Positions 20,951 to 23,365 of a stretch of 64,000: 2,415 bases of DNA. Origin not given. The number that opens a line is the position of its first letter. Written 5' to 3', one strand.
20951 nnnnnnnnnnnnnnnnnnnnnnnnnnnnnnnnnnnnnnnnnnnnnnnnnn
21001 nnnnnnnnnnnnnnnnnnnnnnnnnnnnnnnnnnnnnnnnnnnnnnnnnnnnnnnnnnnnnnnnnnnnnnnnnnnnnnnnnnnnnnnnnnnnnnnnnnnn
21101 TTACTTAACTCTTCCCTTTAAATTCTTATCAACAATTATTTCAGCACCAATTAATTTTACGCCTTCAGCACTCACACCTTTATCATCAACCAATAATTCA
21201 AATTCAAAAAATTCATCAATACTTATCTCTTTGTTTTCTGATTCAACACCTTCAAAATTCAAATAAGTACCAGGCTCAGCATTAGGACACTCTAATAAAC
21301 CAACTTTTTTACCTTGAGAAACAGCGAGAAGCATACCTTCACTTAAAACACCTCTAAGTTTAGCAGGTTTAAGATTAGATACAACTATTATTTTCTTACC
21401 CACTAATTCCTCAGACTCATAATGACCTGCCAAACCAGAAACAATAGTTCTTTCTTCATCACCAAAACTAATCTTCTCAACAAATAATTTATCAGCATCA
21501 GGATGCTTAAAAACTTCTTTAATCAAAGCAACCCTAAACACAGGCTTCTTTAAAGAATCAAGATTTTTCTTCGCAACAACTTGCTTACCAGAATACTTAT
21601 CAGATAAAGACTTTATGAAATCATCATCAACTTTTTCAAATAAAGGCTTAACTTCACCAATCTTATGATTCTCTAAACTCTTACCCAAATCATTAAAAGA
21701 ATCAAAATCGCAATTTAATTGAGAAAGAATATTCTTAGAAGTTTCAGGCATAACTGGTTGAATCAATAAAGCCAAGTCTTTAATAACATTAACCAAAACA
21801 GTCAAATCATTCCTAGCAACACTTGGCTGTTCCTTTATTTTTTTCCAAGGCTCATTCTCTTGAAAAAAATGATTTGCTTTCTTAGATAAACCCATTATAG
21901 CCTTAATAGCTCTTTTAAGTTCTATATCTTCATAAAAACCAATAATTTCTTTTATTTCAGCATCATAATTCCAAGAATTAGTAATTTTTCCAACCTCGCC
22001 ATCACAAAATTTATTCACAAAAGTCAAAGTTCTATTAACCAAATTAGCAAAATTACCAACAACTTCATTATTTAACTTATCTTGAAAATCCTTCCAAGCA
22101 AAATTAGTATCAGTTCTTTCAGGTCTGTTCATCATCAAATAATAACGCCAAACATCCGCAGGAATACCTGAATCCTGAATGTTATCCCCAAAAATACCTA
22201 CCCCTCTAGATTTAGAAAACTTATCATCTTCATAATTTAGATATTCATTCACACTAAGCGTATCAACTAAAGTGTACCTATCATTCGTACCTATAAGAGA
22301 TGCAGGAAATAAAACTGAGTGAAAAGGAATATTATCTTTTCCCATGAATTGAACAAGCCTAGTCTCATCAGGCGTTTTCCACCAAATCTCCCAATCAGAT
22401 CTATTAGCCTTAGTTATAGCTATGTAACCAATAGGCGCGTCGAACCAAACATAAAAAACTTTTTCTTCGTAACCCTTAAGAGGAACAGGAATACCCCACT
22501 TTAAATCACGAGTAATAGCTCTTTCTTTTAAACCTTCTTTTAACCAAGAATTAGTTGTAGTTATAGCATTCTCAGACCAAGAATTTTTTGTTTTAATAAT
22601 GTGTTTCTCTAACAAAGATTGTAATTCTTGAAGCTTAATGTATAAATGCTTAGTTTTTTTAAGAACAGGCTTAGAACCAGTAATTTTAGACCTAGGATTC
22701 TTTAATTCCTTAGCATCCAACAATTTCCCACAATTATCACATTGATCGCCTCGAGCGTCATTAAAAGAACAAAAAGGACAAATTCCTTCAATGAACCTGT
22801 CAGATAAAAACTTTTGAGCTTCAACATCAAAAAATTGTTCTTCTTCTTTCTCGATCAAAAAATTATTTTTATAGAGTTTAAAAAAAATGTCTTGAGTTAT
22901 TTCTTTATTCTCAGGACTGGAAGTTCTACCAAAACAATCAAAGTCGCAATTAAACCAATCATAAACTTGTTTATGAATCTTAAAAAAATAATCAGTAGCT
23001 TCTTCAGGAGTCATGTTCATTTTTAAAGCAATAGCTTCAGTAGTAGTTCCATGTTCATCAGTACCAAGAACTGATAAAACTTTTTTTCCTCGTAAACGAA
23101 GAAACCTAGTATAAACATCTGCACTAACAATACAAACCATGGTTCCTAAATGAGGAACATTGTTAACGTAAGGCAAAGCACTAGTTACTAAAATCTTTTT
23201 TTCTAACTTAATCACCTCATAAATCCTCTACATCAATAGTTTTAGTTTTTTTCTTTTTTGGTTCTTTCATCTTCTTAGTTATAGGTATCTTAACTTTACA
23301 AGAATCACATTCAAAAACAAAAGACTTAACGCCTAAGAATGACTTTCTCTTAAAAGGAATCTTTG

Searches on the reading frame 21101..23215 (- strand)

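Call 25: search_protein_families(library=pfam, proteins=[window:21101-23215:-], max_evalue=0.001)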
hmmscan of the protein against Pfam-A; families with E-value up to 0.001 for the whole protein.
window:21101-23215:- (704 aa): 5 families
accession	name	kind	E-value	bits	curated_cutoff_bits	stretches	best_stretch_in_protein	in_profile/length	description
PF09334.17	tRNA-synt_1g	-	1.5e-145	485.3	20.1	1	8-397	1-391/391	tRNA synthetases class I (M)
PF01588.26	tRNA_bind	-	5.3e-29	100.6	27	1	560-648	1-93/96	Putative tRNA binding domain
PF19303.5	Anticodon_3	-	2.6e-14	53.8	23.5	1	418-545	19-151/152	Anticodon binding domain of methionyl tRNA ligase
PF00133.28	tRNA-synt_1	-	6.5e-11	42.1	22.7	1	9-246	26-245/414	tRNA synthetases class I (I, L, M and V)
PF08264.19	Anticodon_1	-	1.5e-05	25.3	25.1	1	421-503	12-89/148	Anticodon-binding domain of tRNA ligase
